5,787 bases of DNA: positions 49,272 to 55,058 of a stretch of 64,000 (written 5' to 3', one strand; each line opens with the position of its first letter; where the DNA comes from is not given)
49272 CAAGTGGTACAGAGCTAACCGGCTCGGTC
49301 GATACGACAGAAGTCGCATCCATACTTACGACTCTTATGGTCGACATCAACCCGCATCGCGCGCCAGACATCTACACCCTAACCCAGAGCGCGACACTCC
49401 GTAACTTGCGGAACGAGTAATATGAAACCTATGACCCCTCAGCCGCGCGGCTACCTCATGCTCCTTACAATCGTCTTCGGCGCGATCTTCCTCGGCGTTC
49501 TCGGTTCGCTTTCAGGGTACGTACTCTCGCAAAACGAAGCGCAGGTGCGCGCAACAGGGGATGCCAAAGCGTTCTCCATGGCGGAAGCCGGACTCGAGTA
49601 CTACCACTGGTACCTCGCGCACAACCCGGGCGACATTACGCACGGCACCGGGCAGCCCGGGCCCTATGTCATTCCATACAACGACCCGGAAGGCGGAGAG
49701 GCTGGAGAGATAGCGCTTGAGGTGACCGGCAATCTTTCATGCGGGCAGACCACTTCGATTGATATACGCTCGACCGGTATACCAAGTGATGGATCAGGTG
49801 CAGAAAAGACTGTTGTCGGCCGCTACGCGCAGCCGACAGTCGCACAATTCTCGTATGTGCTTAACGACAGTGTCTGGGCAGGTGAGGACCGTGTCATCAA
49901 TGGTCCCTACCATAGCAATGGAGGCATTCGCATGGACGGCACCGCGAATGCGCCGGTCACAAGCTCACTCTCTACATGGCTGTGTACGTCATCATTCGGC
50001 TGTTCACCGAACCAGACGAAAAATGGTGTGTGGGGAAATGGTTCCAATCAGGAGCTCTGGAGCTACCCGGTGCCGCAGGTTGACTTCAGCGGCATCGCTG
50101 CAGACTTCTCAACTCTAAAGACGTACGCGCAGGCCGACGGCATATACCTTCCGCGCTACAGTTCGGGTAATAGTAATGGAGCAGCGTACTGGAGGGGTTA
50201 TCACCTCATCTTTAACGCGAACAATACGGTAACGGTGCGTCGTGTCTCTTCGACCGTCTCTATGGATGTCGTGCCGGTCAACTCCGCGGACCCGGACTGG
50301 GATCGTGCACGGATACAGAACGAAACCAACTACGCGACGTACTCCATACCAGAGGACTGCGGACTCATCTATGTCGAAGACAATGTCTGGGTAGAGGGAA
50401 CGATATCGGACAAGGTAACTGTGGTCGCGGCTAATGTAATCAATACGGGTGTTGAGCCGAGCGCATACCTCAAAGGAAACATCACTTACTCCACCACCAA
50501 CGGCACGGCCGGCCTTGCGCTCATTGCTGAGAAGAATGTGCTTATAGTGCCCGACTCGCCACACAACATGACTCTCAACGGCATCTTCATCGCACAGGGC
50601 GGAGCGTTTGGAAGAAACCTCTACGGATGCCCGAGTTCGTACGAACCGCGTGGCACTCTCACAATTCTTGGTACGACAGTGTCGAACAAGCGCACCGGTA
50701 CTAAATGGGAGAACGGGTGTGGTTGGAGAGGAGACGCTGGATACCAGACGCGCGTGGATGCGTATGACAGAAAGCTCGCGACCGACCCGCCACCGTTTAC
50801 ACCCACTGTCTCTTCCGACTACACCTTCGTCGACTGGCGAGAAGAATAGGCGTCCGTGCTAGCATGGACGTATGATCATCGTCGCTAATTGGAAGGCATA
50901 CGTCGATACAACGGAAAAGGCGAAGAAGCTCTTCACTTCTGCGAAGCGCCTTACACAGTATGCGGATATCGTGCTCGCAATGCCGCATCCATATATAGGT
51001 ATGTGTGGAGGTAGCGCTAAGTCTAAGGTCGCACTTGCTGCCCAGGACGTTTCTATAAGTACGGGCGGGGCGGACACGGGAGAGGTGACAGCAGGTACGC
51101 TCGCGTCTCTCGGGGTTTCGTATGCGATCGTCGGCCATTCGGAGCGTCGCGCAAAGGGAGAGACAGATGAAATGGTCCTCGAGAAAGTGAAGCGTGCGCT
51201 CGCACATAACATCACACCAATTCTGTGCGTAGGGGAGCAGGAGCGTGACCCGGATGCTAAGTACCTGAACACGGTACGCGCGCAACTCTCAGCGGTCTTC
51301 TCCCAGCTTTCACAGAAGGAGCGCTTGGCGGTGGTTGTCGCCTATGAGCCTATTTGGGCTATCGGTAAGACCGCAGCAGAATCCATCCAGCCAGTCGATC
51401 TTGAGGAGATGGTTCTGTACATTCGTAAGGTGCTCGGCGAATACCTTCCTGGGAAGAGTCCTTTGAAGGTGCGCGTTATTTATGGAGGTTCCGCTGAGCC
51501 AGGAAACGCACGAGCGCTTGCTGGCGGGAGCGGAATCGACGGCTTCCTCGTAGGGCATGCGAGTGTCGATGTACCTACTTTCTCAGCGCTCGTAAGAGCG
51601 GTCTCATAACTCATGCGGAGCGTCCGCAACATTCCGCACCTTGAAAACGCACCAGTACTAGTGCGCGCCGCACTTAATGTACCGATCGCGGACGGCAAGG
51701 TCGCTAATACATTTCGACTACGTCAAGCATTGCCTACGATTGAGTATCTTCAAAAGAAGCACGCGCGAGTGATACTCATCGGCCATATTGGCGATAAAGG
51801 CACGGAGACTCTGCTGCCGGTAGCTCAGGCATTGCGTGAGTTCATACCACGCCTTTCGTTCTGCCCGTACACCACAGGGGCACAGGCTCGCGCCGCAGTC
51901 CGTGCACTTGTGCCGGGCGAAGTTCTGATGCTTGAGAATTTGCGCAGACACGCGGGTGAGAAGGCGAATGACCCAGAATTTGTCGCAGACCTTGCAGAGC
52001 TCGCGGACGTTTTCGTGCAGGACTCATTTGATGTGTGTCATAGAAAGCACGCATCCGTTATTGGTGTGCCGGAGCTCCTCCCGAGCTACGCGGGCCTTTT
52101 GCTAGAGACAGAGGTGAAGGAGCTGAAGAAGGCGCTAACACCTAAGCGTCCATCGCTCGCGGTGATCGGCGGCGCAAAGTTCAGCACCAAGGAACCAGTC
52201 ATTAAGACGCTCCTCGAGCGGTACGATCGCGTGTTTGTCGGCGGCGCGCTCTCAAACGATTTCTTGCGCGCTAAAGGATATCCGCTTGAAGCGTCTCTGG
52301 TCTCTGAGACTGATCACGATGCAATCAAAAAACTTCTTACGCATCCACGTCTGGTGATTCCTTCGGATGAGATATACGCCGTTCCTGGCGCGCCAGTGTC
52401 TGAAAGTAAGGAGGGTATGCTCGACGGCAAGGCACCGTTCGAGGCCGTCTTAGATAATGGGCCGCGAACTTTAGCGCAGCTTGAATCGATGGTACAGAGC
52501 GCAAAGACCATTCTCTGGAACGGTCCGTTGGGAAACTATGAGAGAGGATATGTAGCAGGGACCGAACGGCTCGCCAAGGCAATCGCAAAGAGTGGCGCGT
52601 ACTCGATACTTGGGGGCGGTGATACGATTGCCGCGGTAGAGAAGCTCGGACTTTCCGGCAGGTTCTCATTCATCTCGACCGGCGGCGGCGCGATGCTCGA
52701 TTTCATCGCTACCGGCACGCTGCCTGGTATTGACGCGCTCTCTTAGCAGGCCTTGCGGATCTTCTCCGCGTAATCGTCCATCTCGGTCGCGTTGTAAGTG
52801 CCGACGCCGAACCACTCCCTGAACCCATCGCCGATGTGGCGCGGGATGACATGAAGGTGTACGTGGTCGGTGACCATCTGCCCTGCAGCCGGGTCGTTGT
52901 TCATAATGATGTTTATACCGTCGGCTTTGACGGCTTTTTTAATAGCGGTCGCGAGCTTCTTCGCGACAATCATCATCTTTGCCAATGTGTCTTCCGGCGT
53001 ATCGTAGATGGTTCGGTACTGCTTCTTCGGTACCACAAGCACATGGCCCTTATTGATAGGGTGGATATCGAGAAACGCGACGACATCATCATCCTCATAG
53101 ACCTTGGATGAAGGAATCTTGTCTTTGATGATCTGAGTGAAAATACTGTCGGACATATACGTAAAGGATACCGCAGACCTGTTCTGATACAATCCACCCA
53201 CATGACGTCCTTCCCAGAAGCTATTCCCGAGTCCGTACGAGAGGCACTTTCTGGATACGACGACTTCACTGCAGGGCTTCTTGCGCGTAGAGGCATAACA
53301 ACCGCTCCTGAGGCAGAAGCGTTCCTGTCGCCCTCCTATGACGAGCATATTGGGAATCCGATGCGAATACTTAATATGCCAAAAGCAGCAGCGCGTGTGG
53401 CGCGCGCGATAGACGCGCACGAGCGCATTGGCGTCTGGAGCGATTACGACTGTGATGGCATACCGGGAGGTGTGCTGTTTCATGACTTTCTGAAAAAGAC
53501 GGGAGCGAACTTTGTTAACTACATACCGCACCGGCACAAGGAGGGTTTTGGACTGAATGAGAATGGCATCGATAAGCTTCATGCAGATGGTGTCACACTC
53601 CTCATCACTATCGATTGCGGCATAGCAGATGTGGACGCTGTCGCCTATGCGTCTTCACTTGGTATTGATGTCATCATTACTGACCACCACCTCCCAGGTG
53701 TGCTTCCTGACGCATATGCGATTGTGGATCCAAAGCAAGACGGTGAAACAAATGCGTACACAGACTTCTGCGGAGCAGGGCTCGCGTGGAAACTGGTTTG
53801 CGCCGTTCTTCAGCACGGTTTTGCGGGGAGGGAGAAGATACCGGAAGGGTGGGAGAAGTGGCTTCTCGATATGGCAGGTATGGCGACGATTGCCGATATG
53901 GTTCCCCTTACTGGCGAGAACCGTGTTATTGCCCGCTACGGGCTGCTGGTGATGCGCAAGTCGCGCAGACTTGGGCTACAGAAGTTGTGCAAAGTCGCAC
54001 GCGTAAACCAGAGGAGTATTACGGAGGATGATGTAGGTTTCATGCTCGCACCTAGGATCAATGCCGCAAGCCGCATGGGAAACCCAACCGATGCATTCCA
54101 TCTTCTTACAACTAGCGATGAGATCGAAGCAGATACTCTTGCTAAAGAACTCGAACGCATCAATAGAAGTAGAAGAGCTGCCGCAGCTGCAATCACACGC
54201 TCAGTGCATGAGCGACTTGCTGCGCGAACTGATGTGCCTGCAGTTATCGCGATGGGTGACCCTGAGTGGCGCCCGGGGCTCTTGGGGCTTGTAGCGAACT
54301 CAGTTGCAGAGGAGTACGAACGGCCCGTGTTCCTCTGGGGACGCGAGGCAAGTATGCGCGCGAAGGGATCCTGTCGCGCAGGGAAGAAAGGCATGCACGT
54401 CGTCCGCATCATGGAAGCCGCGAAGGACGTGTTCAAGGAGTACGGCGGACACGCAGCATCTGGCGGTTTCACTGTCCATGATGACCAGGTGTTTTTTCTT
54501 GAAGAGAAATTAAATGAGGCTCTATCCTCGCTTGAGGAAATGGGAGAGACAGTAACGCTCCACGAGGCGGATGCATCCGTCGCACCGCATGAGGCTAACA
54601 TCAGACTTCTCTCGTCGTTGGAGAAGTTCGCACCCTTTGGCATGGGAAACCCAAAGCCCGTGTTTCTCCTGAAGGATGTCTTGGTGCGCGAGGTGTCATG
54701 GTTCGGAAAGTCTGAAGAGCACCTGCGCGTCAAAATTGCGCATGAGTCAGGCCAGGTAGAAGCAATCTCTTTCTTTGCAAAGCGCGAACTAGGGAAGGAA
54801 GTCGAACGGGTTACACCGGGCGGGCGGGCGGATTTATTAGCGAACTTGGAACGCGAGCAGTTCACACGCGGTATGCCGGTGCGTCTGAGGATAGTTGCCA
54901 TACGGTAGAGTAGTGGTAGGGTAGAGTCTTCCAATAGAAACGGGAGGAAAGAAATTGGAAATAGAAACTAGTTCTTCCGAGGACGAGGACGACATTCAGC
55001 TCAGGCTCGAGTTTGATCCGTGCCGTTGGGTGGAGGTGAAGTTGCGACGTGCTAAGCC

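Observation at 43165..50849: Compact type IV pilus module without inner-membrane alignment or secretin genes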

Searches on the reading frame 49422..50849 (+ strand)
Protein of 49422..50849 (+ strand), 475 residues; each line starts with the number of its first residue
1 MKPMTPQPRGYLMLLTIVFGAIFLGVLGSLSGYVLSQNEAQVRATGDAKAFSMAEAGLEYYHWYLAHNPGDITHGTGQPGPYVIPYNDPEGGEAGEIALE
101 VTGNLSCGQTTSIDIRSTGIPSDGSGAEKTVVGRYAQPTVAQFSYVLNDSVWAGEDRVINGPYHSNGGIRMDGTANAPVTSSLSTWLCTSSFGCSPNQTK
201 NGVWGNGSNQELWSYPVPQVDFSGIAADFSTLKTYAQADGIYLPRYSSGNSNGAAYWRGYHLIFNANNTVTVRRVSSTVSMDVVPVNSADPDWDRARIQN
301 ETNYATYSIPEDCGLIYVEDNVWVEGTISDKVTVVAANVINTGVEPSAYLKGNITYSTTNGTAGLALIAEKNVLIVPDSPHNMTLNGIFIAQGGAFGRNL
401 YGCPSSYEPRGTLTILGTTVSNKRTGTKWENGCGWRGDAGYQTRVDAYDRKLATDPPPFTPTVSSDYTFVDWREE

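Call 5: search_protein_families(library=pfam, proteins=[window:49422-50849:+], max_evalue=0.01)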
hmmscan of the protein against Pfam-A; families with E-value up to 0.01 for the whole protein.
window:49422-50849:+ (475 aa): 0 families

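Call 10: find_homologous_proteins(query=window:49422-50849:+)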
Query window:49422-50849:+ (475 aa): 1848 proteins with E <= 0.001 among 8000 candidates; the best 120 are listed.
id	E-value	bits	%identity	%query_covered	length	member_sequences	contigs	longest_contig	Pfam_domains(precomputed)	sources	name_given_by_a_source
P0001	0.0e+0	1092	100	99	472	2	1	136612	-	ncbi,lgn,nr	ncbi:MAG TPA: hypothetical protein VEA92_00730 [Candidatus Paceibacterota bacterium]|nr:hypothetical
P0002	0.0e+0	1029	93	100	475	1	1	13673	-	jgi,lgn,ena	-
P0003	2.6e-297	1004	90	100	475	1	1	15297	-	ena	-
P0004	1.1e-273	926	83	100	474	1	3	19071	-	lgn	-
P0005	5.5e-272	921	82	100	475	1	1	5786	-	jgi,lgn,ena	-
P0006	7.0e-271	917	84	99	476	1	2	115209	-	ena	-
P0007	7.9e-271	917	82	100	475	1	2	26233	-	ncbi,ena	-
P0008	8.2e-268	907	82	99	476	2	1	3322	-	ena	-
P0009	7.6e-264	894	80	100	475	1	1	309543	-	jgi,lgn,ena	-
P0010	3.8e-263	891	83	97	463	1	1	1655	-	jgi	jgi:hypothetical protein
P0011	2.3e-257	872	79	100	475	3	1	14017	-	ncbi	-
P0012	6.6e-253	858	79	99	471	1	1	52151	-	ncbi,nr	ncbi:MAG TPA: hypothetical protein VNU25_01310 [Candidatus Paceibacterota bacterium]|nr:hypothetical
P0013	1.2e-252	857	77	99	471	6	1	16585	-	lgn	-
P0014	2.5e-252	856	79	97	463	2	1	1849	-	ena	-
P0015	6.7e-251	851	77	99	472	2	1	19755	-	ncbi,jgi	-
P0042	1.8e-225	767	70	98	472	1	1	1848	-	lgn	-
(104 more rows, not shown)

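Call 25: find_encoding_contigs(protein=P0001, flank=10000, max_places=3)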
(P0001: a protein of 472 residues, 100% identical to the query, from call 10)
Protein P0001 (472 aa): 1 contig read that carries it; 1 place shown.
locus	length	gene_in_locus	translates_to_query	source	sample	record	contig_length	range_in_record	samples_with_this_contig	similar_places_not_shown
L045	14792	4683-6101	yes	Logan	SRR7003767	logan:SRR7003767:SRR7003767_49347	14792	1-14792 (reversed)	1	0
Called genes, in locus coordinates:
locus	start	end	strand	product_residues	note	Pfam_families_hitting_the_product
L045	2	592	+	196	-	?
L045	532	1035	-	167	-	-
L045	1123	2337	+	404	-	PF00482:T2SSF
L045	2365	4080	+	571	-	PF13620:CarboxypepD_reg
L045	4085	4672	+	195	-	-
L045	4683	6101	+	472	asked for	-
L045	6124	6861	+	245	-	PF00121:TIM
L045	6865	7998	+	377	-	PF00162:PGK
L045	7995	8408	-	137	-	PF11969:DcpS_C, PF01230:HIT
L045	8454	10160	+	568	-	PF01368:DHH, PF02272:DHHA1, PF17768:RecJ_OB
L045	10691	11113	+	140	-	PF00075:RNase_H, PF13456:RVT_3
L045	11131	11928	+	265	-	PF00565:SNase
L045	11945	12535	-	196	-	PF02777:Sod_Fe_C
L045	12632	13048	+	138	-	-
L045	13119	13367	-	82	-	-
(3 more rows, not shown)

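Call 36: search_solved_structures(query=A1, max_evalue=1)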
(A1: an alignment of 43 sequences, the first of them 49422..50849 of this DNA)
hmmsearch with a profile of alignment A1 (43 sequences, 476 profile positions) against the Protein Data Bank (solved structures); distinct sequences matched with E-value up to 1: 1.
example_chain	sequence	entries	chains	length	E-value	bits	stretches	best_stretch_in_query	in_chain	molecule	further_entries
3ect_A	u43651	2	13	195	0.22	13.2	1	311-348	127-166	Hexapeptide-repeat containing-acetyltransferase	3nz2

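Call 37: search_protein_families(library=ncbifam, proteins=[window:49422-50849:+], max_evalue=0.1)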
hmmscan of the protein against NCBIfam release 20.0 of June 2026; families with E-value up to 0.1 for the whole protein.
window:49422-50849:+ (475 aa): 0 families

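Call 43: predict_structure(alignment_id=A1)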
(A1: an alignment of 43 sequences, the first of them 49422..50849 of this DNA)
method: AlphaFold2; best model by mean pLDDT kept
length: 475 residues; sequences in the alignment: 43
mean_pLDDT: 82.8   pTM: 0.77
mean pLDDT of the five models: 82.8, 78.5, 76.9, 76.1, 75.5
residues with pLDDT >= 90: 148; 70-90: 256; 50-70: 67; < 50: 4
segments of 3 or more residues with pLDDT < 50: 1-3
pLDDT, mean of each block of 10 residues (from residue 1): 53 79 83 78 85 88 82 81 83 85 79 88 87 85 79 66 68 59 68 69 63 64 76 91 90 85 95 95 87 92 95 90 96 90 85 91 91 95 96 90 88 93 82 79 88 84 78 74
secondary structure, 60 per line:
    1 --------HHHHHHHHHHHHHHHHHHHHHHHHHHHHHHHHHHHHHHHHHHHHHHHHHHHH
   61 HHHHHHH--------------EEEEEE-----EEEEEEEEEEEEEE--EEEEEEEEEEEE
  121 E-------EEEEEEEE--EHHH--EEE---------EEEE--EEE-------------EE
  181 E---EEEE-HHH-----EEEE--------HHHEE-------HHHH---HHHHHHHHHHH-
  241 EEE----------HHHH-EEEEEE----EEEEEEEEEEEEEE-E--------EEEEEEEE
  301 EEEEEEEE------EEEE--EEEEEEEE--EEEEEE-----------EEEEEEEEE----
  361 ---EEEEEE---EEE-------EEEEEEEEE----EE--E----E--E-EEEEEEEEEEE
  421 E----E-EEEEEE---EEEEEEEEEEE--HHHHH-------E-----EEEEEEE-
elements in order: H9-67 E82-87 E93-106 E109-121 E129-136 E145-147 E157-160 E163-165 E179-181 E185-188 E198-201 H222-225 H229-239 E241-243 H254-257 E259-264 E269-282 E293-308 E315-318 E321-328 E331-336 E348-356 E364-369 E373-375 E383-391 E410-421 E428-433 E437-447 H450-454 E468-474

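Call 47: fold_search(model_id=the predicted structure, library=pdb)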
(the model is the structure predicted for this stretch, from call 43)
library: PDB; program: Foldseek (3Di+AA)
matches with E <= 10: 199; with E <= 0.001: 3
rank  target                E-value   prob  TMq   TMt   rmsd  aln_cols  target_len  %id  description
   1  6qvi_C                5.2e-10  1.00  0.31  0.30  16.2       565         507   12  Crystal structure of competence-associated pilin ComZ from Thermus thermophilus (released 2019-05-29)
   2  6qvi_A                7.6e-09  1.00  0.29  0.27  15.5       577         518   11  Crystal structure of competence-associated pilin ComZ from Thermus thermophilus (released 2019-05-29)
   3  6qvi_B                1.9e-08  1.00  0.32  0.31  16.6       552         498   12  Crystal structure of competence-associated pilin ComZ from Thermus thermophilus (released 2019-05-29)
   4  7bwy_A                1.8e-02  0.85  0.21  0.42  11.8       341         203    9  Crystal structure of ice-binding protein from an Antarctic ascomycete, Antarctomyces psychrotrophicus. (released 2020-05-27)
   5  7bwx_A                2.6e-02  0.98  0.24  0.51   9.8       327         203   10  Crystal structure of ice-binding protein from an Antarctic ascomycete, Antarctomyces psychrotrophicus. (released 2020-05-27)
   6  9lhs                  3.4e-02  0.75  0.21  0.40  11.2       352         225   10  Crystal structure of an ice-binding protein from Candidatus Cryosericum odellii (released 2025-09-03)
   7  9lhr_B                7.2e-02  0.44  0.17  0.33  12.4       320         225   10  Crystal structure of Ice binding protein from Candidatus Cryosericum odellii SMC5 (released 2025-09-03)
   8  4nuh                  1.1e-01  0.63  0.22  0.42   9.9       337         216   11  Crystal structure of mLeIBP, a capping head region swapped mutant of ice-binding protein (released 2014-04-16)
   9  7ddb_A                1.2e-01  0.41  0.18  0.35  12.8       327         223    9  Crystal structure of fungal antifreeze protein with intermediate activity (released 2021-11-03)
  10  3uyv_A                1.2e-01  0.21  0.17  0.29  12.4       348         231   11  Crystal structure of a glycosylated ice-binding protein (LeIBP) from Arctic yeast (released 2012-02-29)
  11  9lhn_B                1.5e-01  0.25  0.17  0.30  12.8       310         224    9  Crystal structure of Ice binding protein from Candidatus Cryosericum odellii SMC5 (released 2025-09-03)
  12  9li0_A                1.7e-01  0.47  0.21  0.40  13.4       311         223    9  Crystal structure of engineered ice-binding protein (M74I and A97V) from Candidatus Cryosericum odellii strain SMC5_16 (released 2025-09-03)
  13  3vn3_A                2.1e-01  0.30  0.18  0.34  13.1       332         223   10  Fungal antifreeze protein exerts hyperactivity by constructing an inequable beta-helix (released 2012-06-06)
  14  9li0_B                2.3e-01  0.28  0.18  0.33  13.2       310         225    7  Crystal structure of engineered ice-binding protein (M74I and A97V) from Candidatus Cryosericum odellii strain SMC5_16 (released 2025-09-03)
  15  3uyu_A                3.6e-01  0.13  0.17  0.29  13.1       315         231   10  Structural basis for the antifreeze activity of an ice-binding protein (LeIBP) from Arctic yeast (released 2012-02-15)
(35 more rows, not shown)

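Call 66: search_protein_representatives(alignment_id=A1)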
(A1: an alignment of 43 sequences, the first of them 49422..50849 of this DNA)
Query: 43 sequences, 476 profile positions. Proteins with E-value up to 0.001 (for the whole library): 955; up to 1e-10: 549; up to 1e-30: 315. The best 150 are listed.
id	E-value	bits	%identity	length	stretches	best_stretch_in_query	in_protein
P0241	1.6e-232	788.7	-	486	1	8-476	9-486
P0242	6.6e-190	648.1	-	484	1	4-475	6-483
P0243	5.6e-176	602.2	-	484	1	6-476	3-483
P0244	5.7e-161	552.7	-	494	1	9-475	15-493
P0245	7.0e-161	552.4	-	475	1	4-475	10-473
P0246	6.9e-157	539.2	-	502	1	7-476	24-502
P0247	1.7e-155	534.7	-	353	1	14-313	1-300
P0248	5.3e-148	509.9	-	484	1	5-475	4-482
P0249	1.5e-147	508.4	-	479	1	5-475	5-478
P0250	1.8e-146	504.9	-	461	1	14-476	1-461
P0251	1.2e-145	502.1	-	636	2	6-421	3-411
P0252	2.8e-143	494.4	-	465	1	5-476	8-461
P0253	7.1e-142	489.7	-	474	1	4-475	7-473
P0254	1.2e-141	489.0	-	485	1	7-474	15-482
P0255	3.5e-141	487.5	-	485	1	7-475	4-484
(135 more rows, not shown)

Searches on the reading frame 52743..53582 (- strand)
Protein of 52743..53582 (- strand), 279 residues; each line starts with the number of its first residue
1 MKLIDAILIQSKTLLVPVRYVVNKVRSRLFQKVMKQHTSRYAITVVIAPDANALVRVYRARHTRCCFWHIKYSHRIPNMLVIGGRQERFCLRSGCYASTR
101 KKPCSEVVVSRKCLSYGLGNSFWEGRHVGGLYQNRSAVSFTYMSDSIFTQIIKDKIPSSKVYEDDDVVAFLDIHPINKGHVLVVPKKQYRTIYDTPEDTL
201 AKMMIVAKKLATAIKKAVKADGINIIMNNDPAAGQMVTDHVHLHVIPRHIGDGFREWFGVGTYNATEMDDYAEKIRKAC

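Call 14: search_protein_families(library=pfam, proteins=[window:52743-53582:-], max_evalue=0.001)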
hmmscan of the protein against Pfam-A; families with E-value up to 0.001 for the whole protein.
window:52743-53582:- (279 aa): 2 families
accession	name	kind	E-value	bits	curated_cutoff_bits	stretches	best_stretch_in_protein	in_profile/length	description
PF01230.28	HIT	-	1.9e-29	102.6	21.5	1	155-249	3-96/98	HIT domain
PF11969.13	DcpS_C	-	4.4e-14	53.4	24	1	147-247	3-101/114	Scavenger mRNA decapping enzyme C-term binding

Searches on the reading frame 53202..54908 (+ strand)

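Call 14: search_protein_families(library=pfam, proteins=[window:53202-54908:+], max_evalue=0.001)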
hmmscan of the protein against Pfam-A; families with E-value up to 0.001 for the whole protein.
window:53202-54908:+ (568 aa): 3 families
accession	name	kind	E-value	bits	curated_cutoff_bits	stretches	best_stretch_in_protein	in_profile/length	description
PF01368.27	DHH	-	2.5e-20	73.5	28.1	1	75-205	1-104/125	DHH family, N-terminal domain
PF17768.7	RecJ_OB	-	4.8e-20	72.1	27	1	457-564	2-105/107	RecJ OB domain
PF02272.25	DHHA1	-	1.6e-09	38.5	25.9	1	348-446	5-98/102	DHHA1 domain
